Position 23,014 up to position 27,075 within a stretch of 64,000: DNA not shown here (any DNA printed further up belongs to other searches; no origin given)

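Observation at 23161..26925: Protein of about 1255 aa combining a CvpA-like membrane domain with at least seven degenerate helical repeats of about 90 aa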

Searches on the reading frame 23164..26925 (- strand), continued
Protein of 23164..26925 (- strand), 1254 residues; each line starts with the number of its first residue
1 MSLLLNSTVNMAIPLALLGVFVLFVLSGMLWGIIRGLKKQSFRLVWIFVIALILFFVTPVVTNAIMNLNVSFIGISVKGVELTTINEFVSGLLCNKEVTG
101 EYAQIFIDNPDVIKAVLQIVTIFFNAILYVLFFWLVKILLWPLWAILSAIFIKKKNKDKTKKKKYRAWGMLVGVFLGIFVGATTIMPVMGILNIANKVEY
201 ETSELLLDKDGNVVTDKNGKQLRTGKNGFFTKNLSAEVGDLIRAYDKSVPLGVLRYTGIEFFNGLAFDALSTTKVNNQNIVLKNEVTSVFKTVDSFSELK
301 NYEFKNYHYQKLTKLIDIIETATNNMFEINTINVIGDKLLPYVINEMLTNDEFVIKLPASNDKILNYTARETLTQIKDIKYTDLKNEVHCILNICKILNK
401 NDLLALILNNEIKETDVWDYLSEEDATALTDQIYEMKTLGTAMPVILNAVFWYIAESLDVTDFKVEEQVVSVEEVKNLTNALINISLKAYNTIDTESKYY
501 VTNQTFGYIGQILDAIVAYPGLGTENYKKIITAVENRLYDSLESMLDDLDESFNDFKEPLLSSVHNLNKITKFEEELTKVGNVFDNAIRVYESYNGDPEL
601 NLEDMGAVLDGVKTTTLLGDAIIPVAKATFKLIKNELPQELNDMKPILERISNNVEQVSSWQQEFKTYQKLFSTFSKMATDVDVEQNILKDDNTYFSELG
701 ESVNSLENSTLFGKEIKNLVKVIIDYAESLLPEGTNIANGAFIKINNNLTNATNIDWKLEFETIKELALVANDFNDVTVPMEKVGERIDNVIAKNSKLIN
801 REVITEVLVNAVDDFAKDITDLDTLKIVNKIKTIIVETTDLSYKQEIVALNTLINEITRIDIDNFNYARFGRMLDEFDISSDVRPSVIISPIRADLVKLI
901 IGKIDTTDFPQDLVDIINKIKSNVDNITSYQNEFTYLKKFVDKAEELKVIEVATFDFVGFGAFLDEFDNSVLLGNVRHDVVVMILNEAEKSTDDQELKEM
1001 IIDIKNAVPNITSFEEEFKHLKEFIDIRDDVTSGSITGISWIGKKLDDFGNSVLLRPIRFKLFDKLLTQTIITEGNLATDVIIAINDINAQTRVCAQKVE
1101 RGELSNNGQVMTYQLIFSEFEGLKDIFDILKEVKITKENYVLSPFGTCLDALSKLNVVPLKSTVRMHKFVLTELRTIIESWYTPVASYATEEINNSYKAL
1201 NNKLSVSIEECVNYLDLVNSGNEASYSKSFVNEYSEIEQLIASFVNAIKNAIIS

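Call 55: fold_search(model_id=the predicted structure, library=pdb)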
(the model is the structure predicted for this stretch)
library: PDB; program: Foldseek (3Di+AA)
matches with E <= 10: 83; with E <= 0.001: 0
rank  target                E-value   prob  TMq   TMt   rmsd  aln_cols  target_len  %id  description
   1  9dw8_A                2.2e-01  0.07  0.06  0.06  72.9      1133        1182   10  Dephosphorylated (E1371Q)CFTR in complex with PKA-C (released 2024-11-13)
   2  9dw9_A                4.6e-01  0.04  0.06  0.06  72.9      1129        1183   10  Phosphorylated (E1371Q)CFTR in complex with PKA-C (released 2024-11-13)
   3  8sg4                  7.6e-01  0.03  0.05  0.04  75.7      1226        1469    9  E1435Q Ycf1 mutant in dephosphorylated state (released 2024-03-06)
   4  6rxz_UT               1.0e+00  0.11  0.12  0.09  26.6      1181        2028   10  Cryo-EM structure of the 90S pre-ribosome (Kre33-Noc4) from Chaetomium thermophilum, state b (released 2019-08-14)
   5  9g08_A                1.2e+00  0.11  0.14  0.06  44.8      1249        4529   10  Structure of human RNF213 bound to the secreted effector IpaH1.4 from Shigella flexneri (released 2025-04-16)
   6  9ep3_A                1.2e+00  0.08  0.10  0.10  49.9      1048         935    9  Structure of the SA2/SCC1/WAPL complex (released 2025-10-01)
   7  5vkq_A                1.2e+00  0.06  0.10  0.08  42.1      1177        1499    9  Structure of a mechanotransduction ion channel Drosophila NOMPC in nanodisc (released 2017-06-28)
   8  8j8q_C                1.3e+00  0.06  0.08  0.09  30.7       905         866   13  Structure of the four-component Paf1 complex from Saccharomyces eubayanus (released 2023-05-24)
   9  3p8c_A                1.6e+00  0.05  0.09  0.08  45.0      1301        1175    9  Structure and Control of the Actin Regulatory WAVE Complex (released 2010-12-01)
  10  7pe8_A                1.6e+00  0.06  0.10  0.07  53.4      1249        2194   11  cryo-EM structure of DEPTOR bound to human mTOR complex 2, focussed on one protomer (released 2021-09-08)
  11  7t65_A                1.7e+00  0.04  0.09  0.04  51.7      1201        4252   11  Rabbit RyR1 disease mutant Y523S in complex with FKBP12.6 embedded in lipidic nanodisc in the open state (released 2022-07-20)
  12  1tr2_B                2.0e+00  0.04  0.08  0.08  67.2      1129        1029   10  Crystal structure of human full-length vinculin (residues 1-1066) (released 2005-11-15)
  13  7k58_B                2.1e+00  0.04  0.08  0.03  48.9      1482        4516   10  Structure of outer-arm dyneins bound to microtubule with microtubule binding state 1(MTBS-1) (released 2021-09-29)
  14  8i4a                  2.3e+00  0.01  0.05  0.05  78.4      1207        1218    9  Cryo-EM structure of dipyridamole-bound ABCC4 (released 2023-05-24)
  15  6pz9_C                2.4e+00  0.01  0.05  0.05  75.6      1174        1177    9  Cryo-EM structure of the pancreatic beta-cell SUR1 bound to ATP and repaglinide (released 2019-08-14)
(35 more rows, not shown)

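Call 59: list_cluster_members(proteins=[P0001, P0030, P0036, P0047, P0077, P0087, P0114, P0165, P0180, P0056])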
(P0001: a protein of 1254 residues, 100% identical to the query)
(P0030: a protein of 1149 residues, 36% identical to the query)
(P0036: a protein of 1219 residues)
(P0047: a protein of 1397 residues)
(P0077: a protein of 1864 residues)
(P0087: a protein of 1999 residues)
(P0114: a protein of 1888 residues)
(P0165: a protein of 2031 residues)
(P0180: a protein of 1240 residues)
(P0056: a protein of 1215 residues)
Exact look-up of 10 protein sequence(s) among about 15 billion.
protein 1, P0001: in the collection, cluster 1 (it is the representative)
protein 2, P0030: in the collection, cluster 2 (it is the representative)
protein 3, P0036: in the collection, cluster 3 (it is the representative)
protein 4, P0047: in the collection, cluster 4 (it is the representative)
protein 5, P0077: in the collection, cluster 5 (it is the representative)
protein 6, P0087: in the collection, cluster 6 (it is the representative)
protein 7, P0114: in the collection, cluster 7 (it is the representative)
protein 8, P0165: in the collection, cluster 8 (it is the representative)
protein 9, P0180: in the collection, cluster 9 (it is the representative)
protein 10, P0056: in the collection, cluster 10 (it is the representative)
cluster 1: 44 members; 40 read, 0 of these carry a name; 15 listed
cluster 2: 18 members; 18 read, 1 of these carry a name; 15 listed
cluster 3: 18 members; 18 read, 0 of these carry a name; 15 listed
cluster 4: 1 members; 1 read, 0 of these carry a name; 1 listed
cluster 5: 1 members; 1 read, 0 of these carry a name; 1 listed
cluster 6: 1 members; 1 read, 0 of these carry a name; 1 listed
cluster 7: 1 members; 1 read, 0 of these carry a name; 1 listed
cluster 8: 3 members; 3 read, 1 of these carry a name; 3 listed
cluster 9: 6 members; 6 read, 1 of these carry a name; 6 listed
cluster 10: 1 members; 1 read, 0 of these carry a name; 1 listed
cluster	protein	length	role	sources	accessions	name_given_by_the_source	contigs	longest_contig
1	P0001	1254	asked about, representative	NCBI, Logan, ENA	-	-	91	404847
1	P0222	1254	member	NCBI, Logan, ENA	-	-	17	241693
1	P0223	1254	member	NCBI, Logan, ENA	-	-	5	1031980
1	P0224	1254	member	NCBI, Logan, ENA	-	-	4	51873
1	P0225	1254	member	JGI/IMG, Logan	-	-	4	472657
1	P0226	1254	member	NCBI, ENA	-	-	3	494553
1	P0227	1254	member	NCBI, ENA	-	-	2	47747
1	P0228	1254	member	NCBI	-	-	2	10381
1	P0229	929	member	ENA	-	-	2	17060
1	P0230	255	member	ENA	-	-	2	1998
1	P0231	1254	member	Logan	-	-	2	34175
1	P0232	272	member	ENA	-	-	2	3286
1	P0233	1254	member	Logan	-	-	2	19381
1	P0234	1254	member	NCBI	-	-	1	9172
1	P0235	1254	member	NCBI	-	-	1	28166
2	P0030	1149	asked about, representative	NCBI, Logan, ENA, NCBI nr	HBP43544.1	MAG TPA: hypothetical protein DD621_02540 [Clostridiales bacterium] | hypothetical protein [Clostridiales bacterium]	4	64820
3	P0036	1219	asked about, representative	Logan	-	-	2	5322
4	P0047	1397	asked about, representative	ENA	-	-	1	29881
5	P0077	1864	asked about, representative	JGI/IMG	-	-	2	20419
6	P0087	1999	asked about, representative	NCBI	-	-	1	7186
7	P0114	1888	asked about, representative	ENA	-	-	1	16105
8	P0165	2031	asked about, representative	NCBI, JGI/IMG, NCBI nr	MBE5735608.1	MAG: YihY/virulence factor BrkB family protein [Clostridiales bacterium] | YihY/virulence factor BrkB family protein [Clostridiales bacterium]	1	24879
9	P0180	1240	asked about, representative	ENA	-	-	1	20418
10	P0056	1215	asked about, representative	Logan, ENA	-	-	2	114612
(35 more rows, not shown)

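Call 60: find_encoding_contigs(protein=P0001, flank=6000, max_places=3)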
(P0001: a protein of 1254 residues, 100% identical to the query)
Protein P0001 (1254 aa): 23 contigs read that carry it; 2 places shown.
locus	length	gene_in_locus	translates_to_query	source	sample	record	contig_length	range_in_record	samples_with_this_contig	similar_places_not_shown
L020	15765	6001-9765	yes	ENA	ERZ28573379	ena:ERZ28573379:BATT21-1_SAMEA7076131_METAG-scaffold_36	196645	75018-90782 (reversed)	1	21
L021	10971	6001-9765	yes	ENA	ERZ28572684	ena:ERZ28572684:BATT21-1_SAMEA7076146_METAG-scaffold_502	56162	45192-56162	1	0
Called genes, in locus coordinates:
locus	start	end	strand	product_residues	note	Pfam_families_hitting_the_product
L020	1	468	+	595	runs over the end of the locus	PF13230:GATase_4, PF13522:GATase_6, PF13537:GATase_7, PF01380:SIS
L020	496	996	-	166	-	-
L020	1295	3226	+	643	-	PF02518:HATPase_c, PF00204:DNA_gyraseB, PF01751:Toprim, PF00986:DNA_gyraseB_C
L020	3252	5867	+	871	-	PF00521:DNA_topoisoIV, PF03989:DNA_gyraseA_C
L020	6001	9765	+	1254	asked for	-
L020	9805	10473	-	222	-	-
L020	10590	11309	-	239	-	PF10502:Peptidase_S26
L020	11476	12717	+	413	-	-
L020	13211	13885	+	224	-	PF03575:Peptidase_S51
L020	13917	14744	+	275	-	PF03602:Cons_hypoth95 (faint), PF05175:MTS, PF06325:PrmA (weak), PF13489:Methyltransf_23 (weak), PF13649:Methyltransf_25 (weak), PF13847:Methyltransf_31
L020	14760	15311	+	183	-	PF00300:His_Phos_1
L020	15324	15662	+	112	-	-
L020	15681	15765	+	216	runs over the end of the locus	PF01966:HD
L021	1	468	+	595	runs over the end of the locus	PF13230:GATase_4, PF13522:GATase_6, PF13537:GATase_7, PF01380:SIS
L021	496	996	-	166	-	-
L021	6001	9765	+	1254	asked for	-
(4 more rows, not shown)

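Call 67: search_protein_families(library=pfam, proteins=[L013:5497-5874:-, L013:5066-5494:-, L013:4158-4841:-, L013:10797-11237:-, L013:11328-13493:-, L009:5075-5677:+, L002:9789-10628:+, L002:10855-11418:-, L002:2652-3221:+, L009:9711-10796:+], max_evalue=0.001)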
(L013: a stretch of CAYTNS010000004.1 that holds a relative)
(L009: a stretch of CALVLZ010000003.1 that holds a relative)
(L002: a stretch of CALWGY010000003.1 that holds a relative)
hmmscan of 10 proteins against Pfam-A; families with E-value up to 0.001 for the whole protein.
L013:5497-5874:- (126 aa): 0 families

L013:5066-5494:- (143 aa): 5 families
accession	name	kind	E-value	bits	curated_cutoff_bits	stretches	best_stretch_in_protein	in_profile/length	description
PF22381.2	Staph_reg_Sar_Rot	-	5.6e-08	33.2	27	1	33-108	10-82/85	Transcriptional regulator SarA/Rot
PF12802.13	MarR_2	-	2.3e-07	31.3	27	1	36-94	4-60/61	MarR family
PF01047.28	MarR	-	5e-07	29.9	24.6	1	35-95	1-58/59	MarR family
PF13463.12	HTH_27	-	3e-06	27.8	22.2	1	47-104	13-68/68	Winged helix DNA-binding domain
PF13601.12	HTH_34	-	2.9e-05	24.6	27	1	51-112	11-73/80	Winged helix DNA-binding domain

L013:4158-4841:- (228 aa): 1 family
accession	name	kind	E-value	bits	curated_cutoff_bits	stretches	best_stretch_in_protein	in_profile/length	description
PF06695.16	Sm_multidrug_ex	-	8.5e-28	97.8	30.7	1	31-171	1-121/121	Putative small multi-drug export protein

L013:10797-11237:- (147 aa): 0 families

L013:11328-13493:- (722 aa): 2 families
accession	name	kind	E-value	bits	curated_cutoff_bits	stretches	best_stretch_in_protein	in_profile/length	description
PF01136.24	Peptidase_U32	-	1.2e-70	237.9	22.4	1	77-296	1-230/233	Peptidase family U32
PF12392.13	DUF3656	-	2e-11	45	22.1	1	379-483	1-102/109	Collagenase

L009:5075-5677:+ (201 aa): 1 family
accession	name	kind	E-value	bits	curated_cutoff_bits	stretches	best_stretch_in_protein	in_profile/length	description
PF06695.16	Sm_multidrug_ex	-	8.9e-27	94.5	30.7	1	27-157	1-121/121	Putative small multi-drug export protein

L002:9789-10628:+ (280 aa): 0 families

L002:10855-11418:- (188 aa): 0 families

L002:2652-3221:+ (190 aa): 0 families

L009:9711-10796:+ (362 aa): 4 families
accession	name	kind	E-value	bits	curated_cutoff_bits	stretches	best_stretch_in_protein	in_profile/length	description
PF02463.25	SMC_N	-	2.9e-17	63.3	40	1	4-338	3-196/220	RecF/RecN/SMC N terminal domain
PF13476.12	AAA_23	-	5.6e-12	47.2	27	1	5-226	1-184/201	AAA domain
PF13175.12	AAA_15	-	2.8e-11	44.1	32.1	1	1-301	1-325/374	AAA ATPase domain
PF13304.12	AAA_21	-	3.4e-05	24.5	27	1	25-124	1-121/304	AAA domain, putative AbiEii toxin, Type IV TA system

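Call 71: search_dna_similar(query=window:23164-26925:-, collection=phages, mode=protein, max_evalue=0.001, max_rows=10)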
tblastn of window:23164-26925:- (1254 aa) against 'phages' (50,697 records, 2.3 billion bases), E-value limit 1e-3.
No match.

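Call 74: search_protein_families(library=phrogs, proteins=[window:23164-26925:-], max_evalue=0.01)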
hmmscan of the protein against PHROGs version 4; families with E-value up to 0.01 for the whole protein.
window:23164-26925:- (1254 aa): 1 family
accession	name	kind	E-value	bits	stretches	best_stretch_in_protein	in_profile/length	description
phrog_28199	-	unknown function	0.0025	19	1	572-600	9-37/75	-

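Call 75: search_protein_families(library=padloc, proteins=[window:23164-26925:-], max_evalue=0.01)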
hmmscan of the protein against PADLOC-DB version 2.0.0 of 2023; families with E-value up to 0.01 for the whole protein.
window:23164-26925:- (1254 aa): 0 families
